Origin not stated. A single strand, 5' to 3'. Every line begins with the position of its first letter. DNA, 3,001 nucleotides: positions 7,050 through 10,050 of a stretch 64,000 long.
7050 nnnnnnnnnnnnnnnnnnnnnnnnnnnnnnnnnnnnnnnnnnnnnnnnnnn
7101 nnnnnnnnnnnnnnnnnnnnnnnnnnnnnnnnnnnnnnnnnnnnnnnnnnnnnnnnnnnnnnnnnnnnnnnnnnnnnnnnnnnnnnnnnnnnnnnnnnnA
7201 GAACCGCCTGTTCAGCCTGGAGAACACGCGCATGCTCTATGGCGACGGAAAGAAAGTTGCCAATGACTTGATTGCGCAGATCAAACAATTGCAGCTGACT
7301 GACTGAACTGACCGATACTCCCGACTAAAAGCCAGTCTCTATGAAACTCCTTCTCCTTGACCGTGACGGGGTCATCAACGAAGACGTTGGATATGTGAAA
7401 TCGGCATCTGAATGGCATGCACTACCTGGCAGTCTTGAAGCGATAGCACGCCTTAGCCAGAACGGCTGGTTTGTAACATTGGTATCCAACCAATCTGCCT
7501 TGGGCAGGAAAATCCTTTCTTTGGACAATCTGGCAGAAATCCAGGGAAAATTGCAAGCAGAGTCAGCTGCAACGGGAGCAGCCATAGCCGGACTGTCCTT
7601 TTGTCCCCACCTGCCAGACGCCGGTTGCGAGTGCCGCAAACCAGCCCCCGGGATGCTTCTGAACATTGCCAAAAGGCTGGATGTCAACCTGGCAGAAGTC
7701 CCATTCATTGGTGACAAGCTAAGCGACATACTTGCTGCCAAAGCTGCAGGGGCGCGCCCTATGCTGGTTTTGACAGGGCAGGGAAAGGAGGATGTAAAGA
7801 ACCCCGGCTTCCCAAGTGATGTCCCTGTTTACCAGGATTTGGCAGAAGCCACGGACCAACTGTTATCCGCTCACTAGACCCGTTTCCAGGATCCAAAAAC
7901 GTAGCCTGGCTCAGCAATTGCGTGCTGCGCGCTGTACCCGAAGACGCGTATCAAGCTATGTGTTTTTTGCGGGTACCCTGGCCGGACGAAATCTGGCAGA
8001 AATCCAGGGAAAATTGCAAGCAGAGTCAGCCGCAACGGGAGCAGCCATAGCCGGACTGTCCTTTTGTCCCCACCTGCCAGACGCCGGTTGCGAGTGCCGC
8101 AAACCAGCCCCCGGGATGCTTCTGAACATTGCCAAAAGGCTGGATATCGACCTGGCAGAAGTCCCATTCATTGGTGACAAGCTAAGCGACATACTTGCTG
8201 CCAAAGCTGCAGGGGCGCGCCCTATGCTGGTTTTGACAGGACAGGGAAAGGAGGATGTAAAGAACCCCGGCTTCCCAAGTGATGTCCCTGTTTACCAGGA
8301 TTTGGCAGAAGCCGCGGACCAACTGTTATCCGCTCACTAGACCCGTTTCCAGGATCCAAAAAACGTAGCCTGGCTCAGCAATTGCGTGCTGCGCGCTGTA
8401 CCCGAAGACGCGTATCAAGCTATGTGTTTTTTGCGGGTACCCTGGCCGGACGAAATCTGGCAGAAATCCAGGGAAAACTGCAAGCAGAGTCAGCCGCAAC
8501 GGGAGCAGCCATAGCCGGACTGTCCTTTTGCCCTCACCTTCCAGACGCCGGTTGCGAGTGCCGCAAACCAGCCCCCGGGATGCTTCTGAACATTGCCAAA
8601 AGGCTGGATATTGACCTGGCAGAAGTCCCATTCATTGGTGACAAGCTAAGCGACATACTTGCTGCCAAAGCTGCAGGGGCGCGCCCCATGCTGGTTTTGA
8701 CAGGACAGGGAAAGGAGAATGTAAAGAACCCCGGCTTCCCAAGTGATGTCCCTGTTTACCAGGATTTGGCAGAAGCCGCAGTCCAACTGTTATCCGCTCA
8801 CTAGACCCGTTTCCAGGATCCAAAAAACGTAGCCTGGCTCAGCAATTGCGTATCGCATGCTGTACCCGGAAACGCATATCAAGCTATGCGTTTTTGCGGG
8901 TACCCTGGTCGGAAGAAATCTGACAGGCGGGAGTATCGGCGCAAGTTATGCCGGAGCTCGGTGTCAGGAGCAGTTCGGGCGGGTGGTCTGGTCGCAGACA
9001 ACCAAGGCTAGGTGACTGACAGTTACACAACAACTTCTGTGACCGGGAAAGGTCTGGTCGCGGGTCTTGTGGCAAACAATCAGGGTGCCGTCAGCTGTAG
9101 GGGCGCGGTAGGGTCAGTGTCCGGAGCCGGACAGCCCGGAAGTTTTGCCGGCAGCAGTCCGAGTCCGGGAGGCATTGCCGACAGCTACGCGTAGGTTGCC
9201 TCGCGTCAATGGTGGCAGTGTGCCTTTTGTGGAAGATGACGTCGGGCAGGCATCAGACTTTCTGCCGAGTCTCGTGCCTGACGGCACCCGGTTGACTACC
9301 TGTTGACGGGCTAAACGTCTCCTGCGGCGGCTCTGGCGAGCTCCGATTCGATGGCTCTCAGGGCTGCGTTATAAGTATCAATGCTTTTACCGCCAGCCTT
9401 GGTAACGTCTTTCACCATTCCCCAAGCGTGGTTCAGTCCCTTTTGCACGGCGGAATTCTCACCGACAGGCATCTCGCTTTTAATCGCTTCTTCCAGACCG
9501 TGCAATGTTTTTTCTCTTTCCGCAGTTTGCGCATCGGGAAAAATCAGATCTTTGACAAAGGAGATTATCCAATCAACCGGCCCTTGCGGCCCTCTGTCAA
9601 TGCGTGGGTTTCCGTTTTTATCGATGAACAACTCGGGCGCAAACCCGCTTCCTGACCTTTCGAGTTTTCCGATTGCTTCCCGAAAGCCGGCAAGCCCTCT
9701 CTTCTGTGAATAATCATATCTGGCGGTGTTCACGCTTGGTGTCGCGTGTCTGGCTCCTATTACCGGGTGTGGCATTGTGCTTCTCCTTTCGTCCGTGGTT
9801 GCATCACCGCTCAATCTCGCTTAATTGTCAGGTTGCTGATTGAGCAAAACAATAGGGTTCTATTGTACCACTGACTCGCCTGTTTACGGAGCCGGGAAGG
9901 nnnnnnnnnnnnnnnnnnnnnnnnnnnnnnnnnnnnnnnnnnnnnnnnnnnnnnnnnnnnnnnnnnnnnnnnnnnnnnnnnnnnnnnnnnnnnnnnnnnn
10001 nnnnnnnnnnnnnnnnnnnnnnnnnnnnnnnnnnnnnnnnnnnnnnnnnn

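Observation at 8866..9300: gmhB repeat array ends in a decayed, inverted fragment of a giant GLUG gene 15 kb from the array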

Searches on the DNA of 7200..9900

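Call 32: search_rna_families(source=window, start=7200, end=9900, threshold=evalue, max_evalue=1)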
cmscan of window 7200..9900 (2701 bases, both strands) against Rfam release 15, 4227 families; matches with E-value up to 1: 0.
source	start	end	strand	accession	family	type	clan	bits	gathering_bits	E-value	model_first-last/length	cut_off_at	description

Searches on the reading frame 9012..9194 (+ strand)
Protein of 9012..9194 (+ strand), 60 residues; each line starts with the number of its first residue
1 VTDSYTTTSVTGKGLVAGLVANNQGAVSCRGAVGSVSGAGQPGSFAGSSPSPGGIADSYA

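Call 8: search_protein_families(library=pfam, proteins=[window:9012-9194:+], max_evalue=0.01)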
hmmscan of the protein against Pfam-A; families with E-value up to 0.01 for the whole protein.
window:9012-9194:+ (60 aa): 0 families
